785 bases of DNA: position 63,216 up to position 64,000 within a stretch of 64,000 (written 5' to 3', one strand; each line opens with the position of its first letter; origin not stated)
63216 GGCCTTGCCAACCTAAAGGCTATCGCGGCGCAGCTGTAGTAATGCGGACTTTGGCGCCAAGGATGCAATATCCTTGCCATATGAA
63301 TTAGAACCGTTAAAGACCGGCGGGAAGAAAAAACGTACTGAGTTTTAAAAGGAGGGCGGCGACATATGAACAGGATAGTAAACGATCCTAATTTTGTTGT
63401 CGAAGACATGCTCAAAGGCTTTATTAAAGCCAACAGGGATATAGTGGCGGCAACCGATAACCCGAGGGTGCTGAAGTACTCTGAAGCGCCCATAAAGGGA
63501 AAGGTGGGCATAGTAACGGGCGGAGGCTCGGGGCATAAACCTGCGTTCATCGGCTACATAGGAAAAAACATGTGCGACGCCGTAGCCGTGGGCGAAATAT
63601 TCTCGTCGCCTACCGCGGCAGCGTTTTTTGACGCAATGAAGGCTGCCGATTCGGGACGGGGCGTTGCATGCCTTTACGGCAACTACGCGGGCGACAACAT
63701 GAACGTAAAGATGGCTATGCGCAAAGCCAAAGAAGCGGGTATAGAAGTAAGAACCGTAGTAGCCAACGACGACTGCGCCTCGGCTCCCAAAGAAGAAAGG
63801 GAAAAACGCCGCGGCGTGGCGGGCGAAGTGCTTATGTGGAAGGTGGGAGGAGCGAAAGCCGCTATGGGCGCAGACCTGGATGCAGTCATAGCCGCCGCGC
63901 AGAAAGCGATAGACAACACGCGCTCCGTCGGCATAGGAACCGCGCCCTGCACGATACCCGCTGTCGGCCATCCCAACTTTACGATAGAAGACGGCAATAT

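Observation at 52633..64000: Ketose/rare-sugar island combining three unrelated kinase families with an aldolase, a cupin isomerase and a 3-epimerase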

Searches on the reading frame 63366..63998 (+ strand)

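Call 3: search_protein_families(library=pfam, proteins=[window:63366-63998:+])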
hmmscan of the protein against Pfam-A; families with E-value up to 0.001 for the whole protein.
window:63366-63998:+ (211 aa): 1 family
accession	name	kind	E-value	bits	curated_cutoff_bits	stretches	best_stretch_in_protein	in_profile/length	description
PF02733.22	Dak1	-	5.6e-69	232.9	31.4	1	17-210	1-194/313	Dak1 domain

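Call 4: search_protein_families(library=ncbifam, proteins=[window:63366-63998:+])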
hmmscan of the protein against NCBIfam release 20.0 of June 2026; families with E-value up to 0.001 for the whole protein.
window:63366-63998:+ (211 aa): 4 families
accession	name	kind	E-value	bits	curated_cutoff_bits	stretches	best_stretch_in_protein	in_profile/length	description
NF011049.0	PRK14479.1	subfamily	5e-79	266.4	492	1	1-210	1-208/568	dihydroxyacetone kinase family protein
TIGR02363.1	dhaK1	equivalog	8.9e-63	212.3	406.25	1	1-210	1-210/329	dihydroxyacetone kinase subunit DhaK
TIGR02361.1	dak_ATP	equivalog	7.6e-49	166.8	574.95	1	4-199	3-201/583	glycerone kinase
TIGR02362.1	dhaK1b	equivalog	5e-39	134.3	413.25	1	4-210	2-206/326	DhaKLM operon coactivator DhaQ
